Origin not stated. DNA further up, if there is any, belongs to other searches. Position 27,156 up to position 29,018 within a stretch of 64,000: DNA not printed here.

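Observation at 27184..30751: Cryptic RiPP-like cassette: a 30-aa SD-driven peptide, two radical-SAM/SPASM-type enzymes and a convergent amidohydrolase, wedged between tyrS and recG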

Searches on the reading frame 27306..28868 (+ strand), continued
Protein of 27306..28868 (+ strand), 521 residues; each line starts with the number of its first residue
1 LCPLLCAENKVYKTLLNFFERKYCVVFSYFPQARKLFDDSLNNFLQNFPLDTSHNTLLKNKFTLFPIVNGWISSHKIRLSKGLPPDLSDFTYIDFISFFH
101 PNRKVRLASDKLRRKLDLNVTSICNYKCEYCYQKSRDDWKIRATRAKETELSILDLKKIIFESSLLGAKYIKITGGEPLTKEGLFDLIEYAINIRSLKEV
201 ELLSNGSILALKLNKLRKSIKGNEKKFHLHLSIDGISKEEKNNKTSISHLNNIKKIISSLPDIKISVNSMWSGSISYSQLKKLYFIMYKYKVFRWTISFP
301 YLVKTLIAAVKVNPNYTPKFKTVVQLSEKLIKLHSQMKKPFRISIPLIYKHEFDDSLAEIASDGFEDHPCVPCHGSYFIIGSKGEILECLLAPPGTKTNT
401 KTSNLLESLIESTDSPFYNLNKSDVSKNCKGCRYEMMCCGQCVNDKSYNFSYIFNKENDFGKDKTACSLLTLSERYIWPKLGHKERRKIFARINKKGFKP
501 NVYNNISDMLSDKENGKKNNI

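Call 20: find_related_loci(query=A1, collection=metagenome_contigs, flank=8000)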
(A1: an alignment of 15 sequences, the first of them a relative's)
Query A1 (521 aa) in metagenome_contigs; peptide patterns used: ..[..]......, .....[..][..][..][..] (x = any residue, [..] = any of these).
600 stretches matched a pattern (row limit reached: there are more); 145 encode a relative of the query (tblastn E <= 1e-3); the best 80 are kept; 80 distinct loci.
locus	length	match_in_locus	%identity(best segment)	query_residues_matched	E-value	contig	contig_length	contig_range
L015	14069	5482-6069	30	89-284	8e-12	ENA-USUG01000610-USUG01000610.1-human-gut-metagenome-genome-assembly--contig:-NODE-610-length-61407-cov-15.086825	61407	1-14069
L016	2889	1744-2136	31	116-262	3e-11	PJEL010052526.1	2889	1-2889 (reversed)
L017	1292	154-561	25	116-275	2e-11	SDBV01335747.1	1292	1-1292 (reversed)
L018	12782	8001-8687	27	118-359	8e-11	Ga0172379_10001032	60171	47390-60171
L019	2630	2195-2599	32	114-260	1e-10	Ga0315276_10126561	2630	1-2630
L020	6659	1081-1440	32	95-216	2e-10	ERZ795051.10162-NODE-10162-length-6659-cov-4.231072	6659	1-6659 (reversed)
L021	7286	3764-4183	31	110-260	6e-10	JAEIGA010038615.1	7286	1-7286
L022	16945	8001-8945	23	116-459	5e-10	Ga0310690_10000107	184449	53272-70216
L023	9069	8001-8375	26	124-252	7e-10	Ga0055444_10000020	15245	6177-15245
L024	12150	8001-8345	30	116-232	9e-10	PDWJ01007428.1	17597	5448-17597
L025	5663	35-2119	28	116-260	8e-10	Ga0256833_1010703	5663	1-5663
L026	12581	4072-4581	28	73-216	1e-9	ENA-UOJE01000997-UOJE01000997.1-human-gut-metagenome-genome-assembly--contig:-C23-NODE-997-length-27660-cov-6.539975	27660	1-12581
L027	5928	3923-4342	28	114-264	2e-9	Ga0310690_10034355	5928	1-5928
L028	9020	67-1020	24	116-470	2e-9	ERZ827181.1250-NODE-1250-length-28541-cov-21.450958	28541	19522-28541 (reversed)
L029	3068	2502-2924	25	107-252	2e-9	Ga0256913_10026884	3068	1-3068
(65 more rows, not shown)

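Call 23: find_encoding_contigs(protein=P0002, flank=8000, max_places=2)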
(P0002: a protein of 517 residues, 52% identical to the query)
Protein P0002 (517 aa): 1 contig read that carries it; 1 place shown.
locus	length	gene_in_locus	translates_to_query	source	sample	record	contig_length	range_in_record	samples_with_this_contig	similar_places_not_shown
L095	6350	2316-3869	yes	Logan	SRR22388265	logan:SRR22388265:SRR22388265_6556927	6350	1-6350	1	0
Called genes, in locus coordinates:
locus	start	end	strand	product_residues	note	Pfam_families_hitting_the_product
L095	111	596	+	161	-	-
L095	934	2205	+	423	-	PF00579:tRNA-synt_1b, PF22421:SYY_C-terminal (weak), PF01479:S4 (weak)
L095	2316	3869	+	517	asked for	PF04055:Radical_SAM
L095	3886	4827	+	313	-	PF04055:Radical_SAM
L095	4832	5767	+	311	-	PF04909:Amidohydro_2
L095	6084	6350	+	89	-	?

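Call 24: find_encoding_contigs(protein=P0004, flank=8000, max_places=2)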
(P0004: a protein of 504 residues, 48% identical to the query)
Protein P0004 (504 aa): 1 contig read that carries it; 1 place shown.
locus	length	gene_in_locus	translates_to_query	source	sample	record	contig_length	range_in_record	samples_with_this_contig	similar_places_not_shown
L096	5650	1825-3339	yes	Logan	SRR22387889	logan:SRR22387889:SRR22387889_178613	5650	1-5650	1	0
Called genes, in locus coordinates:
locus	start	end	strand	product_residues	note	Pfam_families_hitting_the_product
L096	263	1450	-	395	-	PF00579:tRNA-synt_1b, PF22421:SYY_C-terminal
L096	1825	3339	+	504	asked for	PF04055:Radical_SAM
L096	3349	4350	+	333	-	PF04055:Radical_SAM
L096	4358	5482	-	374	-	PF00579:tRNA-synt_1b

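Call 25: find_encoding_contigs(protein=P0007, flank=8000, max_places=2)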
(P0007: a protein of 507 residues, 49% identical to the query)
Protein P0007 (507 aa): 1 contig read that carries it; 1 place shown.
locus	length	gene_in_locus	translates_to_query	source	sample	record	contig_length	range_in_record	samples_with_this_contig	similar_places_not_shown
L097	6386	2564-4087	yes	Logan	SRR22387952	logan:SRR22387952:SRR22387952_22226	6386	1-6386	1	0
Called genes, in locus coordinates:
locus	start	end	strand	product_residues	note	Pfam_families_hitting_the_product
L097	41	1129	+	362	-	PF13384:HTH_23 (weak), PF13565:HTH_32 (weak), PF13683:rve_3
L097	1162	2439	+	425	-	PF00579:tRNA-synt_1b, PF22421:SYY_C-terminal (weak), PF01479:S4 (weak)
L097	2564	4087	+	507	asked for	PF04055:Radical_SAM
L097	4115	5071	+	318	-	PF04055:Radical_SAM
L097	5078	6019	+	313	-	PF04909:Amidohydro_2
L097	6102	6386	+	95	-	?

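Call 26: find_encoding_contigs(protein=P0016, flank=8000, max_places=2)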
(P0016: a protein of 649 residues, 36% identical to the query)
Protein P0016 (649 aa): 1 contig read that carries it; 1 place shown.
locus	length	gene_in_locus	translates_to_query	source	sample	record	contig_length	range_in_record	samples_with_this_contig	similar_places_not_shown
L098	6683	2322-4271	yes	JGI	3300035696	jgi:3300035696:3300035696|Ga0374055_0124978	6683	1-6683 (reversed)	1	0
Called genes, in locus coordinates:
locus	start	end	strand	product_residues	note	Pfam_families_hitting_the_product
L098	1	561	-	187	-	?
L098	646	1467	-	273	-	PF00561:Abhydrolase_1, PF12146:Hydrolase_4 (weak), PF12697:Abhydrolase_6, PF07859:Abhydrolase_3 (faint)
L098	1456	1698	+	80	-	-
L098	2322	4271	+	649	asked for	PF04055:Radical_SAM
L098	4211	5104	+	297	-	-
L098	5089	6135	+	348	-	-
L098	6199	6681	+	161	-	?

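Call 29: search_protein_families(library=pfam, proteins=[L006:9615-10640:-, L006:10612-11409:-, L009:7567-8442:+, L009:8456-9487:+, L005:9759-10673:-, L005:10657-11469:-, L096:4358-5479:-, L096:263-1447:-], max_evalue=10)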
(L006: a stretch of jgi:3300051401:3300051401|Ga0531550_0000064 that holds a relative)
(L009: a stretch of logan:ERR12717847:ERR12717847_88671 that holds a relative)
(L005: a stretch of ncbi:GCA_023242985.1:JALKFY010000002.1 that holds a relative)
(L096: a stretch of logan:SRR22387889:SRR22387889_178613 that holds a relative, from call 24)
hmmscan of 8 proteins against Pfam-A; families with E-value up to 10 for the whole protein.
L006:9615-10640:- (341 aa): 0 families

L006:10612-11409:- (265 aa): 1 family
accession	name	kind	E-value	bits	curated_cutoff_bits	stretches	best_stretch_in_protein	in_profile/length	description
PF01637.24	ATPase_2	-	0.18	12.1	33.2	1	108-170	23-85/225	ATPase domain predominantly from Archaea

L009:7567-8442:+ (292 aa): 2 families
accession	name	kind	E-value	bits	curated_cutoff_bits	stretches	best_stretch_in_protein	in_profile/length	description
PF13555.12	AAA_29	-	0.0057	16.8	27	1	95-122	10-38/61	P-loop containing region of AAA domain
PF00004.35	AAA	-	0.16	12.9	21.2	1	109-141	1-33/131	ATPase family associated with various cellular activities (AAA)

L009:8456-9487:+ (344 aa): 1 family
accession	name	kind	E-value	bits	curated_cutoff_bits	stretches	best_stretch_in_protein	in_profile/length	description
PF10150.14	RNase_E_G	-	0.04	13.8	25.5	1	120-168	216-264/270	Ribonuclease E/G family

L005:9759-10673:- (304 aa): 0 families

L005:10657-11469:- (270 aa): 9 families
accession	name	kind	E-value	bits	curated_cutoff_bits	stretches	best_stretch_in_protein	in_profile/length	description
PF06068.19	TIP49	-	0.014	15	23.8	1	86-135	33-82/347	TIP49 P-loop domain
PF13191.12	AAA_16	-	0.017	16.1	32.6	1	97-130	17-51/167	AAA ATPase domain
PF00004.35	AAA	-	0.017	16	21.2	1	106-142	1-37/131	ATPase family associated with various cellular activities (AAA)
PF13238.12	AAA_18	-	0.018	16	29.4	1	106-139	1-31/128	AAA domain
PF13671.12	AAA_33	-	0.051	14.3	27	1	106-140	2-36/143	AAA domain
PF13521.12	AAA_28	-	0.062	13.9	27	1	106-137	2-33/164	AAA domain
PF05496.18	RuvB_N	-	0.081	13.1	27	1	100-148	30-77/159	Holliday junction DNA helicase RuvB P-loop domain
PF13401.12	AAA_22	-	0.14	12.9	27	1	102-152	4-56/130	AAA domain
PF07475.17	Hpr_kinase_C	-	0.22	11.5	33.3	1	94-151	9-65/171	HPr Serine kinase C-terminal domain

L096:4358-5479:- (373 aa): 2 families
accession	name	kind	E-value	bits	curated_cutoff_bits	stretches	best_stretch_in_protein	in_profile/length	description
PF00579.31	tRNA-synt_1b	-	1.3e-40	140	21.1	1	30-346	4-290/292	tRNA synthetases class I (W and Y)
PF22385.1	Cas9_C_2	-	0.12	12.6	27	1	265-328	18-81/94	CRISPR-associated endonuclease Cas9, C-terminal domain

L096:263-1447:- (394 aa): 6 families
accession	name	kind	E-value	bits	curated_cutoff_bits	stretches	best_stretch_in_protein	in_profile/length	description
PF00579.31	tRNA-synt_1b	-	6.4e-58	196.8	21.1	1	28-315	3-292/292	tRNA synthetases class I (W and Y)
PF22421.1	SYY_C-terminal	-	6.6e-09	36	27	1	327-380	12-66/83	Tyrosine--tRNA ligase SYY-like C-terminal domain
PF01479.30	S4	-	0.0002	21.4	22.8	1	338-378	6-46/48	S4 domain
PF00133.28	tRNA-synt_1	-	0.00052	19.3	22.7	1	116-233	270-385/414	tRNA synthetases class I (I, L, M and V)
PF13275.11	S4_2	-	0.014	15.7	24.6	1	333-386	8-61/65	S4 domain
PF01406.26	tRNA-synt_1e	-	0.082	12.7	27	1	174-237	203-267/301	tRNA synthetases class I (C) catalytic domain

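Call 30: search_protein_families(library=ncbifam, proteins=[L006:9615-10640:-, L006:10612-11409:-, L009:7567-8442:+, L009:8456-9487:+, L006:11420-12748:-, L096:4358-5479:-, L096:263-1447:-], max_evalue=1)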
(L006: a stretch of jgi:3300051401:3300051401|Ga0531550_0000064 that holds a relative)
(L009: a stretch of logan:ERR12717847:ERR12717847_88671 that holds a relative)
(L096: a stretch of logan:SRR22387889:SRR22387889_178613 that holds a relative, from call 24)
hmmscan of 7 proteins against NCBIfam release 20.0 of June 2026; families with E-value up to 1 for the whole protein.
L006:9615-10640:- (341 aa): 0 families

L006:10612-11409:- (265 aa): 1 family
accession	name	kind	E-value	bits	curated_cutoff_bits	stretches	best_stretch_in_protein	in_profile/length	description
NF003296.0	PRK04296.1-1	equivalog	0.14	12.2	183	1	108-130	11-33/195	thymidine kinase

L009:7567-8442:+ (292 aa): 1 family
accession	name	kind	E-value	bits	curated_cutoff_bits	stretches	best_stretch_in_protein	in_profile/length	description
NF003230.0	PRK04195.1-6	equivalog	0.0018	17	441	1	105-153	38-87/494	replication factor C large subunit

L009:8456-9487:+ (344 aa): 0 families

L006:11420-12748:- (442 aa): 1 family
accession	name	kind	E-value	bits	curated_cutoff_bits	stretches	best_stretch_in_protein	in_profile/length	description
TIGR00234.1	tyrS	equivalog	1.6e-107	360.1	113.8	1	21-438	3-402/406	tyrosine--tRNA ligase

L096:4358-5479:- (373 aa): 10 families
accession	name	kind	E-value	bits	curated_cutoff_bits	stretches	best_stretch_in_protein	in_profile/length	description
NF006330.0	PRK08560.1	equivalog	4.4e-116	387.6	220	1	2-363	3-337/342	tyrosine--tRNA ligase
TIGR00234.1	tyrS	equivalog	1.4e-30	106.7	113.8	1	8-356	10-387/406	tyrosine--tRNA ligase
TIGR00233.1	trpS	equivalog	5.8e-27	94.8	176.75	1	37-366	8-303/328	tryptophan--tRNA ligase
NF008925.0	PRK12285.1-2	equivalog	5.8e-14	51.8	451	1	34-273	65-276/365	tryptophan--tRNA ligase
NF008924.0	PRK12285.1-1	equivalog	2.8e-13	49.9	644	2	35-220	77-249/381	tryptophan--tRNA ligase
NF008927.0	PRK12285.1-4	equivalog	1.7e-12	47.1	478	1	31-275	73-287/385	tryptophan--tRNA ligase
NF008926.0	PRK12285.1-3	equivalog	1.6e-07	30.6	320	2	22-211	56-226/429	tryptophan--tRNA ligase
NF008922.0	PRK12283.1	equivalog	5.1e-06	25.6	572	1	37-202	9-166/400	tryptophan--tRNA ligase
NF008923.0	PRK12284.1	equivalog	1.1e-05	24.4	597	1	37-202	8-171/431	tryptophan--tRNA ligase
NF009207.0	PRK12556.1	equivalog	6.1e-05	22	479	1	37-202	9-172/332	tryptophan--tRNA ligase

L096:263-1447:- (394 aa): 12 families
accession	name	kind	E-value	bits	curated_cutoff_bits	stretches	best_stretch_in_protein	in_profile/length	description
TIGR00234.1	tyrS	equivalog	2.4e-85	287.1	113.8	1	2-390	5-403/406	tyrosine--tRNA ligase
NF006330.0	PRK08560.1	equivalog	5.9e-27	94.6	220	1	9-246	11-246/342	tyrosine--tRNA ligase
TIGR00233.1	trpS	equivalog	9.4e-13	48.1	176.75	1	36-272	8-243/328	tryptophan--tRNA ligase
NF008927.0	PRK12285.1-4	equivalog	7.7e-10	38.3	478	2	185-246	221-283/385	tryptophan--tRNA ligase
NF008924.0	PRK12285.1-1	equivalog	6.8e-05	22.3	644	1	45-247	87-279/381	tryptophan--tRNA ligase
NF008925.0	PRK12285.1-2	equivalog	9.6e-05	21.5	451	1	110-247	134-275/365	tryptophan--tRNA ligase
NF008922.0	PRK12283.1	equivalog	0.00022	20.3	572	1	213-249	256-291/400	tryptophan--tRNA ligase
NF009207.0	PRK12556.1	equivalog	0.0022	16.9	479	1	160-248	131-227/332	tryptophan--tRNA ligase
TIGR00435.1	cysS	equivalog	0.01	15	340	1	174-321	215-353/466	cysteine--tRNA ligase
NF008923.0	PRK12284.1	equivalog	0.025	13.4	597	1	187-248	157-227/431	tryptophan--tRNA ligase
TIGR01017.1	rpsD_bact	equivalog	0.029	14.1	177.2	1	339-385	96-142/200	30S ribosomal protein S4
NF008928.0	PRK12285.1-5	equivalog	0.11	11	891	1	200-247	386-433/530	tryptophan--tRNA ligase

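Call 31: search_protein_families(library=padloc, proteins=[window:27306-28868:+, L006:9615-10640:-, L006:10612-11409:-, L006:11420-12748:-, L006:8001-9644:+], max_evalue=0.1)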
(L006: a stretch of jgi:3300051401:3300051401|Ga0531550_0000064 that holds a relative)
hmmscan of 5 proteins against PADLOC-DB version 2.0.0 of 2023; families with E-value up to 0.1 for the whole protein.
window:27306-28868:+ (521 aa): 2 families
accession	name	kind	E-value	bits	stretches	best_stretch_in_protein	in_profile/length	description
PDLC02903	pVip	-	6.4e-15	53.3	1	118-269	4-143/257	Viperins not associated with kinases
PDLC02904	pVip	-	2.2e-10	38.5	1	120-294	9-174/262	Viperins associated with kinases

L006:9615-10640:- (341 aa): 0 families

L006:10612-11409:- (265 aa): 1 family
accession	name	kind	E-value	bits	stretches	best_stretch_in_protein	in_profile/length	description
PDLC02496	BrxF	-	0.027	12.5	1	109-149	25-65/158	BrxF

L006:11420-12748:- (442 aa): 0 families

L006:8001-9644:+ (548 aa): 2 families
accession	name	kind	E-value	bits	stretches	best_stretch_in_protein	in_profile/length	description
PDLC02903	pVip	-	1.6e-15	55.3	1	105-264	4-146/257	Viperins not associated with kinases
PDLC02904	pVip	-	6.8e-12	43.5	1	106-289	8-171/262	Viperins associated with kinases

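Call 46: predict_structure(alignment_id=A1)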
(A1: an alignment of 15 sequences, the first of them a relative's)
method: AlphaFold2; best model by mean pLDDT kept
length: 521 residues; sequences in the alignment: 15
mean_pLDDT: 78.0   pTM: 0.85
mean pLDDT of the five models: 78.0, 77.9, 76.7, 75.1, 73.3
residues with pLDDT >= 90: 169; 70-90: 217; 50-70: 72; < 50: 63
segments of 3 or more residues with pLDDT < 50: 1-7, 52-58, 235-244, 356-364, 443-453, 455-465
pLDDT, mean of each block of 10 residues (from residue 1): 46 84 95 94 80 49 76 79 85 94 91 92 66 59 83 96 97 89 96 97 86 94 96 56 60 86 90 82 91 86 65 76 92 93 86 54 59 69 82 63 88 83 67 72 42 46 59 87 84 79 77 56 40
secondary structure, 60 per line:
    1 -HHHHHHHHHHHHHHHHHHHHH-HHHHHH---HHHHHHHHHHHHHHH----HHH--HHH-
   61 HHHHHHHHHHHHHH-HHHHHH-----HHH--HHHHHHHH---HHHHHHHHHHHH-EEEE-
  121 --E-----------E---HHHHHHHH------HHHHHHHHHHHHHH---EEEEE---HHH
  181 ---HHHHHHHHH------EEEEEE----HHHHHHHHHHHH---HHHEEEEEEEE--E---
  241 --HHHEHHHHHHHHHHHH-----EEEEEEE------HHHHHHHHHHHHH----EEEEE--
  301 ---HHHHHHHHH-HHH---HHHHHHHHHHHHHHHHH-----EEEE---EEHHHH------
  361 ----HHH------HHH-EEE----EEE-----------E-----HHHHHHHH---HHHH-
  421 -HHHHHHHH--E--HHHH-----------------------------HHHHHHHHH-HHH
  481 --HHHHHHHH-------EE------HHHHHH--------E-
elements in order: H2-22 H24-29 H33-47 H61-74 H76-81 H92-99 H103-114 E116-119 H139-146 H153-166 E170-174 H184-192 E199-204 H209-220 E227-234 H247-258 E264-270 H277-289 E294-298 H304-312 H320-336 E342-345 H351-354 E378-380 E385-387 H405-412 H416-419 H422-429 H435-438 H468-476 H483-490 H506-511

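Call 49: fold_search(model_id=the predicted structure, library=pdb)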
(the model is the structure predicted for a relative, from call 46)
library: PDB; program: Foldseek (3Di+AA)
matches with E <= 10: 1235; with E <= 0.001: 41
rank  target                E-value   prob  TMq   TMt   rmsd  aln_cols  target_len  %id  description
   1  5v1s_A                8.1e-10  1.00  0.50  0.59   7.2       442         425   16  Crystal structure of Streptococcus suis SuiB bound to S-adenosylmethionine (released 2017-08-30)
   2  5v1q_A                8.5e-10  1.00  0.48  0.58   7.9       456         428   15  Crystal structure of Streptococcus suis SuiB (released 2017-08-30)
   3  5v1t_A                1.0e-09  1.00  0.46  0.53   6.3       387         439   18  Crystal structure of Streptococcus suis SuiB bound to precursor peptide SuiA (released 2017-08-30)
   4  5v1s_B                1.4e-09  1.00  0.45  0.54   6.4       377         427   16  Crystal structure of Streptococcus suis SuiB bound to S-adenosylmethionine (released 2017-08-30)
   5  2fb2_B                3.5e-09  1.00  0.37  0.56   5.3       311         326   19  Structure of the MoaA Arg17/266/268/Ala triple mutant (released 2006-05-09)
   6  5v1q_B                4.4e-09  1.00  0.45  0.52   5.0       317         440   17  Crystal structure of Streptococcus suis SuiB (released 2017-08-30)
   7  6efn                  5.1e-09  1.00  0.43  0.56   6.1       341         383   15  Structure of a RiPP maturase, SkfB (released 2018-10-24)
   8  6c8v                  7.4e-09  1.00  0.40  0.64   5.1       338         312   15  X-ray structure of PqqE from Methylobacterium extorquens (released 2018-02-14)
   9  7vob                  7.4e-09  1.00  0.38  0.57   6.4       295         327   18  The crystal structure of a Radical SAM Enzyme BlsE involved in the Biosynthesis of Blasticidin S (released 2022-05-04)
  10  1tv7_A                1.2e-08  1.00  0.37  0.56   5.5       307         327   20  Structure of the S-adenosylmethionine dependent Enzyme MoaA (released 2004-08-31)
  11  2fb2_A                4.5e-08  1.00  0.36  0.55   4.7       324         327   18  Structure of the MoaA Arg17/266/268/Ala triple mutant (released 2006-05-09)
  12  1tv7_B                3.0e-07  1.00  0.36  0.55   5.4       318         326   18  Structure of the S-adenosylmethionine dependent Enzyme MoaA (released 2004-08-31)
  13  8ai6_A                1.4e-06  1.00  0.39  0.59   6.5       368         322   17  Crystal structure of radical SAM epimerase EpeE D210A mutant from Bacillus subtilis with [4Fe-4S] clusters, S-adenosyl (released 2024-01-10)
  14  8ai1_A                1.8e-06  1.00  0.40  0.61   6.6       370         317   18  Crystal structure of radical SAM epimerase EpeE from Bacillus subtilis with [4Fe-4S] clusters and S-adenosyl-L-homocys (released 2024-01-10)
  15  9dgw_A                2.5e-06  1.00  0.35  0.61   6.9       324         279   15  X-ray crystal structure of the Viperin-like enzyme from T. virens with bound CTP and SAM (released 2025-02-12)
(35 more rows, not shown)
